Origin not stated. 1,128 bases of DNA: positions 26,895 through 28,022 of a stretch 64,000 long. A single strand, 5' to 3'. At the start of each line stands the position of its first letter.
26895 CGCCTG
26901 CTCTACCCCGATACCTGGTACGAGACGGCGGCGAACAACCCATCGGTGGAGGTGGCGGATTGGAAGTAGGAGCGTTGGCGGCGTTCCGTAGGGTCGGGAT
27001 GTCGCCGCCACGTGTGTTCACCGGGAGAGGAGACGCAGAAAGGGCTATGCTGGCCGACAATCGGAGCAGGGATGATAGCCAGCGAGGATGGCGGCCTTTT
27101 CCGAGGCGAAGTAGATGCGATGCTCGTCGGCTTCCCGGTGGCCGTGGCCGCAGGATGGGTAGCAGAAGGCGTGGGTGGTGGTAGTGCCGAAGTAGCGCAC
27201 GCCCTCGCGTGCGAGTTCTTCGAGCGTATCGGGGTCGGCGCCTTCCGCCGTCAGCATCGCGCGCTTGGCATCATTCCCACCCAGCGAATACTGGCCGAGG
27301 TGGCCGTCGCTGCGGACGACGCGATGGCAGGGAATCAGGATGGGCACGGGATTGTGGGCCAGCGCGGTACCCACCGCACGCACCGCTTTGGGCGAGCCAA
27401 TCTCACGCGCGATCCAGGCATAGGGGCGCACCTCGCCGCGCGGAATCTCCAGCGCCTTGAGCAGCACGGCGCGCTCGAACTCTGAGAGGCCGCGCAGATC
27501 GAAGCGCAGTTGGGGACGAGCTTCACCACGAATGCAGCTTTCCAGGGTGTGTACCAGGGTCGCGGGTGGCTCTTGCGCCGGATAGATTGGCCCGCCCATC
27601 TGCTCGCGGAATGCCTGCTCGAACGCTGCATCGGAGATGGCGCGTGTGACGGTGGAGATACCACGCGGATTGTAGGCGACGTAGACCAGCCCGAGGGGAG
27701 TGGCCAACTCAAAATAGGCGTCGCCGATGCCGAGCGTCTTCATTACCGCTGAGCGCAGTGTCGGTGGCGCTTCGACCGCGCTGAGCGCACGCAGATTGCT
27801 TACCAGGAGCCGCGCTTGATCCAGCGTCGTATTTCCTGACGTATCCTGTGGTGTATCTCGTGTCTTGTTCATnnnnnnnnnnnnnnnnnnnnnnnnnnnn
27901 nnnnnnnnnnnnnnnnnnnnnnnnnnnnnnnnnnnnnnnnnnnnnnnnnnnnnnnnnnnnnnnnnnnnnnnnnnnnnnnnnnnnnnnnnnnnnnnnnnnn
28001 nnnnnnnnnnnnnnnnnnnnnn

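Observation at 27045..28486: ECF sigma factor translationally coupled to an MGMT/Ada-Zn fusion protein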

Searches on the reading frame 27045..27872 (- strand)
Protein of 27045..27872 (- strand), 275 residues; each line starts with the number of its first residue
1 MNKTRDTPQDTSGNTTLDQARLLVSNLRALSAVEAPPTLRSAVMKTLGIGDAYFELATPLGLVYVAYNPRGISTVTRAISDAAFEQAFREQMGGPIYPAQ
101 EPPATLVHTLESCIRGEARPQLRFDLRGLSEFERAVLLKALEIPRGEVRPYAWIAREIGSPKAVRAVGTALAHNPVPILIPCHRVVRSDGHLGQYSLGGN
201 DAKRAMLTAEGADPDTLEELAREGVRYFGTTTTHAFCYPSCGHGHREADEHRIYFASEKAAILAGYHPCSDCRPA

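Call 3: search_protein_families(library=pfam, proteins=[window:27045-27872:-], max_evalue=0.01)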
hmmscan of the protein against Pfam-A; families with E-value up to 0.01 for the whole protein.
window:27045-27872:- (275 aa): 2 families
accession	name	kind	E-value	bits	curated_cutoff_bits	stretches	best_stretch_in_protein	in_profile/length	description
PF01035.26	DNA_binding_1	-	8.5e-29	99.7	27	1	131-211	1-80/81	6-O-methylguanine DNA methyltransferase, DNA binding domain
PF02805.21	Ada_Zn_binding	-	8.8e-09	35.7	23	1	224-274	15-64/65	Metal binding domain of Ada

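Call 4: search_protein_families(library=ncbifam, proteins=[window:27045-27872:-], max_evalue=0.01)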
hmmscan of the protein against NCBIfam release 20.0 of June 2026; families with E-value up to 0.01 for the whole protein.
window:27045-27872:- (275 aa): 5 families
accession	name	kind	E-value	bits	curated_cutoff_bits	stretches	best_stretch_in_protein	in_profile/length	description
NF011964.0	PRK15435.1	equivalog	4.1e-27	95.1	345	2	59-208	197-346/354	bifunctional DNA-binding transcriptional regulator/O6-methylguanine-DNA methyltransferase Ada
TIGR00589.1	ogt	superfamily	1.2e-25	89.4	46.4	1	131-210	2-80/80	methylated-DNA--[protein]-cysteine S-methyltransferase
NF007626.0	PRK10286.1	equivalog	1.1e-13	51.6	192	1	130-211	87-167/171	methylated-DNA--[protein]-cysteine S-methyltransferase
NF041132.1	DNA_protcyst_Mta_Thcoc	equivalog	1.2e-13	51.2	250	1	124-211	85-169/169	methylated-DNA--protein-cysteine methyltransferase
NF003022.0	PRK03887.1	equivalog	4.2e-13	49.5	164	1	124-212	85-170/175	methylated-DNA--protein-cysteine methyltransferase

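Call 8: find_homologous_proteins(query=window:27045-27872:-)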
Query window:27045-27872:- (275 aa): 7974 proteins with E <= 0.001 among 8000 candidates; the best 120 are listed.
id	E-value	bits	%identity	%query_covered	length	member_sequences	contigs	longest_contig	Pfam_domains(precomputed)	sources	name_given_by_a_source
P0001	1.1e-182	624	100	100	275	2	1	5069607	PF01035.27,PF02805.22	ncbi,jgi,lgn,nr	ncbi:MAG: Methylated-DNA--protein-cysteine methyltransferase [Ktedonobacterales bacterium]|jgi:O-6-m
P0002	1.9e-109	383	66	94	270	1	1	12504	PF01035.27,PF02805.22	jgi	jgi:O-6-methylguanine DNA methyltransferase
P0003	1.1e-107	378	66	95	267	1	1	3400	PF01035.27,PF02805.22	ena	-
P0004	5.9e-107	375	66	97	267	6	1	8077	PF01035.27,PF02805.22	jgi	jgi:O-6-methylguanine DNA methyltransferase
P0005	1.9e-106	374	66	95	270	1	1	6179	PF01035.27,PF02805.22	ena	-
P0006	2.4e-104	367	62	100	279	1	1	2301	PF01035.27,PF02805.22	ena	-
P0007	2.6e-104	367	62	99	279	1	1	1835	PF01035.27,PF02805.22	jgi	jgi:O-6-methylguanine DNA methyltransferase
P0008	3.9e-104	366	63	95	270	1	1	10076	PF01035.27,PF02805.22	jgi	jgi:O-6-methylguanine DNA methyltransferase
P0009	1.1e-103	364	62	99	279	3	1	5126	PF01035.27,PF02805.22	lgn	-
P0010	1.0e-102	361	62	97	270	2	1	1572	PF01035.27,PF02805.22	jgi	jgi:O-6-methylguanine DNA methyltransferase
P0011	1.8e-102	361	64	96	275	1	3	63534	PF01035.27,PF02805.22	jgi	jgi:O-6-methylguanine DNA methyltransferase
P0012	1.9e-102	360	62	100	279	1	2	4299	PF01035.27,PF02805.22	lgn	-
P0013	3.5e-102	360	64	95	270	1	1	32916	PF01035.27,PF02805.22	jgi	jgi:O-6-methylguanine DNA methyltransferase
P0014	4.6e-102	359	61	97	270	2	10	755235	PF01035.27,PF02805.22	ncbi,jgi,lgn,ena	jgi:O-6-methylguanine DNA methyltransferase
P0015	7.3e-102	359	64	94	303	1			PF01035.27,PF02805.22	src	-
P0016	1.4e-101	358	63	98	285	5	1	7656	PF01035.27,PF02805.22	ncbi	-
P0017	1.5e-101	358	63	95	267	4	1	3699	PF01035.27,PF02805.22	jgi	jgi:O-6-methylguanine DNA methyltransferase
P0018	1.9e-101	357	61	94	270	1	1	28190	PF01035.27,PF02805.22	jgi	jgi:O-6-methylguanine DNA methyltransferase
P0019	3.0e-101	357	61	100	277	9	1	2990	PF01035.27,PF02805.22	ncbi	ncbi:MAG: methylated-DNA--[protein]-cysteine S-methyltransferase [Ktedonobacterales bacterium]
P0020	3.7e-101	356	60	100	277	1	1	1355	PF01035.27,PF02805.22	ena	-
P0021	4.1e-101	356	65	92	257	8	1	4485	PF01035.27,PF02805.22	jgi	jgi:O-6-methylguanine DNA methyltransferase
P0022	4.5e-101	356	64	95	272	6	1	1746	PF01035.27,PF02805.22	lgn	-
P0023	5.6e-101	356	61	100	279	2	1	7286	PF01035.27,PF02805.22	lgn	-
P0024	8.5e-101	355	62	94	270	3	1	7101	PF01035.27,PF02805.22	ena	-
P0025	1.3e-100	354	63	92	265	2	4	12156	PF01035.27,PF02805.22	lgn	-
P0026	1.6e-100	354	63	94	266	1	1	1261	PF01035.27,PF02805.22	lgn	-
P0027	4.0e-100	353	63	94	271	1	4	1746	PF01035.27,PF02805.22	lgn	-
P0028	4.6e-100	353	63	92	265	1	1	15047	PF01035.27,PF02805.22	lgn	-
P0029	5.8e-100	352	63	94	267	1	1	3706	PF01035.27,PF02805.22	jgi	-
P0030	5.9e-100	352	64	94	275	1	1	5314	PF01035.27,PF02805.22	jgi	-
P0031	7.5e-100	352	60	100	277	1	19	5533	PF01035.27,PF02805.22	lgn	-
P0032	1.0e-99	352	63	95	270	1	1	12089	PF01035.27,PF02805.22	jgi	jgi:O-6-methylguanine DNA methyltransferase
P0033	1.1e-99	351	61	100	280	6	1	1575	PF01035.27,PF02805.22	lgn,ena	-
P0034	2.4e-99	350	61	95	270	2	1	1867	PF01035.27,PF02805.22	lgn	-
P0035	3.6e-99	350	59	100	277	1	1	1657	PF01035.27,PF02805.22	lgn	-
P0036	3.7e-99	350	60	100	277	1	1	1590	PF01035.27,PF02805.22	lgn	-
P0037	4.0e-99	350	61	97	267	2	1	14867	PF01035.27,PF02805.22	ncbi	-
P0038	6.5e-99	349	63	94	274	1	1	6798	PF01035.27,PF02805.22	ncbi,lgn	-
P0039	6.8e-99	349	58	99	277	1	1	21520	PF01035.27,PF02805.22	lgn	-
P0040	8.2e-99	349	59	99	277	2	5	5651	PF01035.27,PF02805.22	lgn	-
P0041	8.8e-99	348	59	100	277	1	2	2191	PF01035.27,PF02805.22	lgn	-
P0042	1.4e-98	348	61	91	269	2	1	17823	PF01035.27,PF02805.22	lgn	-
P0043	1.9e-98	347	62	94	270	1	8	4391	PF01035.27,PF02805.22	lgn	-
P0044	2.2e-98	347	61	97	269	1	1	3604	PF01035.27,PF02805.22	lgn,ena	-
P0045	3.6e-98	346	58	99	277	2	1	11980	PF01035.27,PF02805.22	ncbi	-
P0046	6.3e-98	346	59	97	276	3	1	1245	PF01035.27,PF02805.22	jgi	jgi:O-6-methylguanine DNA methyltransferase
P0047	7.8e-98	345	62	94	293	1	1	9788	PF01035.27,PF02805.22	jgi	jgi:O-6-methylguanine DNA methyltransferase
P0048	9.2e-98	345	63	89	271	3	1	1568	PF01035.27,PF02805.22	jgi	jgi:O-6-methylguanine DNA methyltransferase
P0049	1.0e-97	345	61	92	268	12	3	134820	PF01035.27,PF02805.22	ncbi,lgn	-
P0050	2.1e-97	344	60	97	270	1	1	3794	PF01035.27,PF02805.22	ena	-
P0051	2.3e-97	344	63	94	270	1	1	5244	PF01035.27,PF02805.22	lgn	-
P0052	4.8e-97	343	62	97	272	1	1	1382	PF01035.27,PF02805.22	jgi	jgi:O-6-methylguanine DNA methyltransferase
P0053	5.5e-97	343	60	99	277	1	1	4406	PF01035.27,PF02805.22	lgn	-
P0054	5.5e-97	343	61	97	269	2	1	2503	PF01035.27,PF02805.22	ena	-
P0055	5.9e-97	342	63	94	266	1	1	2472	PF01035.27,PF02805.22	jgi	jgi:O-6-methylguanine DNA methyltransferase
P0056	7.0e-97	342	57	99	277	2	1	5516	PF01035.27,PF02805.22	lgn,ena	-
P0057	8.8e-97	342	62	94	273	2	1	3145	PF01035.27,PF02805.22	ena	-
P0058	1.4e-96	341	60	100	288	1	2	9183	PF01035.27,PF02805.22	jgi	jgi:O-6-methylguanine DNA methyltransferase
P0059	1.6e-96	341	61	96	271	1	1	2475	PF01035.27,PF02805.22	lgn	-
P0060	1.7e-96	341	59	97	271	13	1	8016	PF01035.27,PF02805.22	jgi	jgi:O-6-methylguanine DNA methyltransferase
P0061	1.8e-96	341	61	94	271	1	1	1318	PF01035.27,PF02805.22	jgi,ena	-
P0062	2.5e-96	340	61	93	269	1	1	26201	PF01035.27,PF02805.22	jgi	jgi:O-6-methylguanine DNA methyltransferase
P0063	2.6e-96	340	61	92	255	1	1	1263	PF01035.27,PF02805.22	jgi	-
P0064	3.3e-96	340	60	94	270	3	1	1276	PF01035.27,PF02805.22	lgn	-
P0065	3.7e-96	340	58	97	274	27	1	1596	PF01035.27,PF02805.22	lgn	-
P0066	6.8e-96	339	61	94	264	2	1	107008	PF01035.27,PF02805.22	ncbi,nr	ncbi:MAG TPA: methylated-DNA--[protein]-cysteine S-methyltransferase [Ktedonobacterales bacterium]|n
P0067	6.9e-96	339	61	95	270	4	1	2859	PF01035.27,PF02805.22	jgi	jgi:O-6-methylguanine DNA methyltransferase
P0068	7.9e-96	339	57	100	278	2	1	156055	PF01035.27,PF02805.22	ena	-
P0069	8.1e-96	339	58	99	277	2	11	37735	PF01035.27,PF02805.22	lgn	-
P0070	8.3e-96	339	62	93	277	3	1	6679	PF01035.27,PF02805.22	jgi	jgi:O-6-methylguanine DNA methyltransferase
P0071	9.7e-96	338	61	100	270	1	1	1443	PF01035.27,PF02805.22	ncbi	-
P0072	1.4e-95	338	59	95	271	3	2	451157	PF01035.27,PF02805.22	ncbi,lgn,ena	-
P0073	1.5e-95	338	61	94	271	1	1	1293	PF01035.27,PF02805.22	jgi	jgi:O-6-methylguanine DNA methyltransferase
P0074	1.6e-95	338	59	100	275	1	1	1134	PF01035.27,PF02805.22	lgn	-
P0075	1.6e-95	338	58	100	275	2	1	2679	PF01035.27,PF02805.22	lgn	-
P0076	1.8e-95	338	58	100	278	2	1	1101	PF01035.27,PF02805.22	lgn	-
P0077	2.0e-95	337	60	96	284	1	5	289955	PF01035.27,PF02805.22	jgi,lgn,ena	jgi:O-6-methylguanine DNA methyltransferase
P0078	2.3e-95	337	60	97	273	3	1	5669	PF01035.27,PF02805.22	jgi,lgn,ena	-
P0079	2.5e-95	337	59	97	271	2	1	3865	PF01035.27,PF02805.22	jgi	jgi:O-6-methylguanine DNA methyltransferase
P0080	3.6e-95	337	61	94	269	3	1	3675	PF01035.27,PF02805.22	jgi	jgi:O-6-methylguanine DNA methyltransferase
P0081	5.0e-95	336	60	97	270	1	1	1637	PF01035.27,PF02805.22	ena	-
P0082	6.0e-95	336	62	92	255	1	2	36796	PF01035.27,PF02805.22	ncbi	-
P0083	6.3e-95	336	60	96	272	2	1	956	PF01035.27,PF02805.22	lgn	-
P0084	8.6e-95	335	61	94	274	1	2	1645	PF01035.27,PF02805.22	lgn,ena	-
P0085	1.1e-94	335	61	94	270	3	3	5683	PF01035.27,PF02805.22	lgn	-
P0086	1.1e-94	335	61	95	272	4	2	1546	PF01035.27,PF02805.22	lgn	-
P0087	1.1e-94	335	60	97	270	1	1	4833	PF01035.27,PF02805.22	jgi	jgi:O-6-methylguanine DNA methyltransferase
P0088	1.2e-94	335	60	95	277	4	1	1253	PF01035.27,PF02805.22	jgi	jgi:O-6-methylguanine DNA methyltransferase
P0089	1.7e-94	334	60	95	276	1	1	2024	PF01035.27,PF02805.22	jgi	-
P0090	1.9e-94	334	59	99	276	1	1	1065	PF01035.27,PF02805.22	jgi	jgi:O-6-methylguanine DNA methyltransferase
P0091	2.1e-94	334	57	96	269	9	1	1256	PF01035.27,PF02805.22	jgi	jgi:O-6-methylguanine DNA methyltransferase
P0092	3.2e-94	333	60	97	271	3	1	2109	PF01035.27,PF02805.22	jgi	jgi:O-6-methylguanine DNA methyltransferase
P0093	3.2e-94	333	55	100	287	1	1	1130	PF01035.27,PF02805.22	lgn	-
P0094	3.3e-94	333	59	97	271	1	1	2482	PF01035.27,PF02805.22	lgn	-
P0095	6.7e-94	332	60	97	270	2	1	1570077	PF01035.27,PF02805.22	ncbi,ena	-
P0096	6.7e-94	332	60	99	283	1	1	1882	PF01035.27,PF02805.22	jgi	-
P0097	8.1e-94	332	60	98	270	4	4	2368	PF01035.27,PF02805.22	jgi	jgi:O-6-methylguanine DNA methyltransferase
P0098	1.0e-93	332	59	97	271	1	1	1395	PF01035.27,PF02805.22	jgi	jgi:O-6-methylguanine DNA methyltransferase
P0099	1.1e-93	332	57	95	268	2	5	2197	PF01035.27,PF02805.22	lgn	-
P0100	1.4e-93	331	61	94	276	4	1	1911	PF01035.27,PF02805.22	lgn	-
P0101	1.5e-93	331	62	93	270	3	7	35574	PF01035.27,PF02805.22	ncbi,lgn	-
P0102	2.3e-93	331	60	97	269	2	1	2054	PF01035.27,PF02805.22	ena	-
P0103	2.6e-93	331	59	96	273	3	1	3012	PF01035.27,PF02805.22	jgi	jgi:O-6-methylguanine DNA methyltransferase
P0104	3.1e-93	330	61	94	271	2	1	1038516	PF01035.27,PF02805.22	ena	-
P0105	3.1e-93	330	57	97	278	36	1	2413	PF01035.27,PF02805.22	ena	-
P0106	3.2e-93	330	57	98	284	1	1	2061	PF01035.27,PF02805.22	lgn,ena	-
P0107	3.5e-93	330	61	94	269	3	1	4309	PF01035.27,PF02805.22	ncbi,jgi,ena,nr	ncbi:MAG TPA: methylated-DNA--[protein]-cysteine S-methyltransferase [Ktedonobacterales bacterium]|n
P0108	3.7e-93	330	61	92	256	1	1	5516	PF01035.27,PF02805.22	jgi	jgi:O-6-methylguanine DNA methyltransferase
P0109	4.6e-93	330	58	97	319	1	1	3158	PF01035.27,PF02805.22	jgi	-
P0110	5.2e-93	330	60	92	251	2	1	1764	PF01035.27,PF02805.22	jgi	jgi:O-6-methylguanine DNA methyltransferase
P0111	7.3e-93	329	59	93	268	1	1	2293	PF01035.27,PF02805.22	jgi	jgi:O-6-methylguanine DNA methyltransferase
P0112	8.2e-93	329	58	95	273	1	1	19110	PF01035.27,PF02805.22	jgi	jgi:O-6-methylguanine DNA methyltransferase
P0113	9.0e-93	329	56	97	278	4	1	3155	PF01035.27,PF02805.22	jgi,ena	-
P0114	1.1e-92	328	57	97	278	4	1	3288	PF01035.27,PF02805.22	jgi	jgi:O-6-methylguanine DNA methyltransferase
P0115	1.1e-92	328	60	93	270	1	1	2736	PF01035.27,PF02805.22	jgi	jgi:O-6-methylguanine DNA methyltransferase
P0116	1.1e-92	328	57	97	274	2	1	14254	PF01035.27,PF02805.22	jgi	jgi:O-6-methylguanine DNA methyltransferase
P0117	1.4e-92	328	60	94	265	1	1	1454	PF01035.27,PF02805.22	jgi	jgi:O-6-methylguanine DNA methyltransferase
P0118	1.5e-92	328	61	95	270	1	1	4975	PF01035.27,PF02805.22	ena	-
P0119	1.5e-92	328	59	93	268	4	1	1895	PF01035.27,PF02805.22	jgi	jgi:O-6-methylguanine DNA methyltransferase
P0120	1.7e-92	328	59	97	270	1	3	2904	PF01035.27,PF02805.22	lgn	-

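Call 10: find_encoding_contigs(protein=P0014, flank=5000, max_places=4)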
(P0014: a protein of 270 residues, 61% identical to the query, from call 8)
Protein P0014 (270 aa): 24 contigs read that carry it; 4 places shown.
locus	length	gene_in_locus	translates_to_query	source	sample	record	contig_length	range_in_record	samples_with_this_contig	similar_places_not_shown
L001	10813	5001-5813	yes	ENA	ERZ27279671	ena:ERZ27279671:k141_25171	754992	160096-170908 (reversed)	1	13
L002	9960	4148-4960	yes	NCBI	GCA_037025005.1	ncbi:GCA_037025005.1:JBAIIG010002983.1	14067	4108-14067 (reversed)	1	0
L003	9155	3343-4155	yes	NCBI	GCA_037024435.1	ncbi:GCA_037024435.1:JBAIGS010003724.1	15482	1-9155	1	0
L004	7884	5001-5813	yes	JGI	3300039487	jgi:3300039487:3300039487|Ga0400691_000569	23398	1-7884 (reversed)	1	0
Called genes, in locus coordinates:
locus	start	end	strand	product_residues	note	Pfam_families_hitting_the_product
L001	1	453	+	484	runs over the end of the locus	PF02874:ATP-synt_ab_N, PF00006:ATP-synt_ab, PF22919:ATP-synt_VA_C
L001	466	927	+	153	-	PF02823:ATP-synt_DE_N, PF00401:ATP-synt_DE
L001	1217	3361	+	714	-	PF04879:Molybdop_Fe4S4, PF00384:Molybdopterin, PF01568:Molydop_binding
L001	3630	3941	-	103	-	-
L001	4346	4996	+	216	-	PF04542:Sigma70_r2, PF08281:Sigma70_r4_2, PF04545:Sigma70_r4 (weak)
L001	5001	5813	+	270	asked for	PF01035:DNA_binding_1, PF02805:Ada_Zn_binding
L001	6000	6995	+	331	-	PF06029:AlkA_N, PF00730:HhH-GPD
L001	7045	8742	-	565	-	-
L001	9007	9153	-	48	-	-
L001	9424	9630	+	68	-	-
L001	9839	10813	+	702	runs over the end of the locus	PF07690:MFS_1, PF13347:MFS_2, PF07690:MFS_1 (weak), PF22790:YkoP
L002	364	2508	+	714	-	PF04879:Molybdop_Fe4S4, PF00384:Molybdopterin, PF01568:Molydop_binding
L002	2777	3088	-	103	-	-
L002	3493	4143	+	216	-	PF04542:Sigma70_r2, PF08281:Sigma70_r4_2, PF04545:Sigma70_r4 (weak)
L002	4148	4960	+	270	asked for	PF01035:DNA_binding_1, PF02805:Ada_Zn_binding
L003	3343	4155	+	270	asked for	PF01035:DNA_binding_1, PF02805:Ada_Zn_binding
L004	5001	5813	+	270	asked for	PF01035:DNA_binding_1, PF02805:Ada_Zn_binding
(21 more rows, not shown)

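Call 11: find_encoding_contigs(protein=P0095, flank=5000, max_places=3)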
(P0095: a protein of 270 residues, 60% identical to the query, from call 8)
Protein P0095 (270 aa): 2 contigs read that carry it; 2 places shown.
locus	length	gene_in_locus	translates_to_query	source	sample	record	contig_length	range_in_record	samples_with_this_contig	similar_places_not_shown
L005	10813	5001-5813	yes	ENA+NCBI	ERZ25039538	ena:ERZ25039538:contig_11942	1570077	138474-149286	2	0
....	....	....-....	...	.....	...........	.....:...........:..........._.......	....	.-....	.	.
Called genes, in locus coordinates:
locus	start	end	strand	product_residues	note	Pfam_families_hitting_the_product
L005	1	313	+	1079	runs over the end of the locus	PF00069:Pkinase, PF07714:PK_Tyr_Ser-Thr, PF00069:Pkinase, PF07714:PK_Tyr_Ser-Thr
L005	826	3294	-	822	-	PF00498:FHA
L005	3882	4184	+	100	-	PF07876:Dabb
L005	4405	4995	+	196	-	PF04542:Sigma70_r2, PF08281:Sigma70_r4_2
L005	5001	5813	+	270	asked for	PF01035:DNA_binding_1, PF02805:Ada_Zn_binding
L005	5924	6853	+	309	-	PF06029:AlkA_N, PF00730:HhH-GPD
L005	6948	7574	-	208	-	PF04299:FMN_bind_2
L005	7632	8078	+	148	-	PF04075:F420H2_quin_red (weak)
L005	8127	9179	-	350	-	PF03435:Sacchrp_dh_NADP, PF13460:NAD_binding_10 (weak)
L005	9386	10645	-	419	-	PF00756:Esterase (faint), PF04775:Bile_Hydr_Trans, PF01738:DLH (faint), PF08840:BAAT_C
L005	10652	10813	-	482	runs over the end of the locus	-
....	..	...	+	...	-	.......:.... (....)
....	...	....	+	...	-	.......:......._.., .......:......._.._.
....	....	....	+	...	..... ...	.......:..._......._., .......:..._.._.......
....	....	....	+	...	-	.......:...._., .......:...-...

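Call 26: find_related_loci(query=window:27045-27872:-, collection=genome_contigs, flank=4000)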
Query window:27045-27872:- (275 aa) in genome_contigs; peptide patterns used: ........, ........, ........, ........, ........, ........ (x = any residue, [..] = any of these).
340 stretches matched a pattern; 48 encode a relative of the query (tblastn E <= 1e-3); 48 distinct loci.
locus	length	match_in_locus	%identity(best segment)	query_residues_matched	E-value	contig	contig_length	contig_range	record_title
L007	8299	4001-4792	63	14-275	3e-107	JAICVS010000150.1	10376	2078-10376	MAG: Ktedonobacterales bacterium isolate LS_FP_2_bin.4 k141_1050675_length_10376_cov_11.9035, whole genome shotgun seque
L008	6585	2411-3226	60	4-275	5e-104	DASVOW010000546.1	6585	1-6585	MAG TPA_asm: Ktedonobacterales bacterium isolate SMAG_U3163 k141_448662, whole genome shotgun sequence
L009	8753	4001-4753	61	23-274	7e-101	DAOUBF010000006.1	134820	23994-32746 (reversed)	MAG TPA_asm: Anaerolineae bacterium isolate H68_711 k101_625717, whole genome shotgun sequence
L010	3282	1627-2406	61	16-275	3e-101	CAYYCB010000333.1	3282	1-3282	MAG TPA_asm: uncultured Ktedonobacterales bacterium isolate SRP272529_co2_235 genome assembly, contig: NODE_61275_length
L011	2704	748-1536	60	7-275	3e-102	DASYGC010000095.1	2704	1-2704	MAG TPA_asm: Ktedonobacterales bacterium isolate SMAG_U4203 k141_930504, whole genome shotgun sequence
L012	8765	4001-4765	62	20-274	2e-98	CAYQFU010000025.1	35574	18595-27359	MAG TPA_asm: uncultured Ktedonobacterales bacterium isolate SRP272529_co2_314 genome assembly, contig: NODE_1732_length_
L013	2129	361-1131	58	18-274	2e-99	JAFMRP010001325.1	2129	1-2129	MAG: Ktedonobacteraceae bacterium isolate Bacteria.bin_36 NODE_68298_length_2129_cov_0.992032, whole genome shotgun sequ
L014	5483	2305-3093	55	12-275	1e-91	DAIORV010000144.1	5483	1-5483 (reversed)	MAG TPA_asm: Chloroflexota bacterium isolate CTOTU41356 NODE_13888_length_5483_cov_5.452837, whole genome shotgun sequen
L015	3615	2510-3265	57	22-274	9e-93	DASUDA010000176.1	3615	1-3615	MAG TPA_asm: bacterium isolate SMAG_U1312 k141_703346, whole genome shotgun sequence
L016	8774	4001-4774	56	16-275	8e-91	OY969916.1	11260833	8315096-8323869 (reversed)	MAG: uncultured Chloroflexia bacterium isolate MFD01916.bin.3.39 genome assembly, chromosome: 1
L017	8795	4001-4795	52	10-275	3e-86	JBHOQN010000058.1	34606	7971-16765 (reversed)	MAG: Ktedonobacteraceae bacterium isolate A0_13 coassembly_Ak141_255640, whole genome shotgun sequence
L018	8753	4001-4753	55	23-275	3e-85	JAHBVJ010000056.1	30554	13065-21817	MAG: Anaerolineae bacterium isolate ACE_CHL12 CHL12_56, whole genome shotgun sequence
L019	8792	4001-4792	54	7-274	5e-82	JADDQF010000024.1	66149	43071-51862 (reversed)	MAG: bacterium isolate LB3_1 AB19_LB3_24_length_66156_cov_130, whole genome shotgun sequence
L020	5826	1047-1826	52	14-275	2e-81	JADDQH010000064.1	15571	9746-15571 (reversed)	MAG: Chloroflexota bacterium isolate YB3_1 AB19_YB3_369_length_15611_cov_37, whole genome shotgun sequence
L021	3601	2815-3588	53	17-275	2e-81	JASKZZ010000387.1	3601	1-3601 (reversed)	MAG: Herpetosiphonaceae bacterium isolate CMU.bins.106 k141_1449057, whole genome shotgun sequence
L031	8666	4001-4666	57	53-275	3e-69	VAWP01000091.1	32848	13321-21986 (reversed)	MAG: Actinobacteria bacterium isolate AC_9 14_0919_05_20cm_scaffold_1318, whole genome shotgun sequence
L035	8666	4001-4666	56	53-275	1e-67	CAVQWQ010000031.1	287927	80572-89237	MAG: uncultured Actinomycetes bacterium isolate MFD01872.bin.2.262 genome assembly, contig: contig_64922, whole genome s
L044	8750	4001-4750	52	22-275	7e-68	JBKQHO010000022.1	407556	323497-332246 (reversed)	MAG: Vulcanimicrobiaceae bacterium isolate BAr1A1B1C__bin_103 BAr1A1B1C_000000089974, whole genome shotgun sequence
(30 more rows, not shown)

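Call 51: predict_structure(alignment_id=A2)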
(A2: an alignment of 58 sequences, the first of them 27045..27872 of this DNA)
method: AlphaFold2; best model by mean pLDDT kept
length: 275 residues; sequences in the alignment: 58
mean_pLDDT: 89.1   pTM: 0.79
mean pLDDT of the five models: 89.1, 88.0, 87.5, 87.3, 85.5
residues with pLDDT >= 90: 195; 70-90: 61; 50-70: 11; < 50: 8
segments of 3 or more residues with pLDDT < 50: 1-3, 7-10
pLDDT, mean of each block of 10 residues (from residue 1): 47 66 82 74 78 95 95 95 96 91 93 85 93 97 95 96 96 94 95 87 94 96 96 95 89 96 96 77
secondary structure, 60 per line:
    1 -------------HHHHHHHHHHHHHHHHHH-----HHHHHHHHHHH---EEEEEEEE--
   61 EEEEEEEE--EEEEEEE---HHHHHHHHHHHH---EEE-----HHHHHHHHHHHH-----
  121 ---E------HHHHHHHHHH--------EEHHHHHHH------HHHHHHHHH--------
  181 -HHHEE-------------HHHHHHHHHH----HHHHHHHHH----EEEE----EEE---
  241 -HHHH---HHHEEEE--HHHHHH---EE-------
elements in order: H14-31 H37-47 E51-58 E61-68 E71-77 H81-92 E96-98 H104-115 H131-140 H151-157 H164-172 H200-209 H214-222 E227-230 E235-237 H242-245 E252-255 H258-263
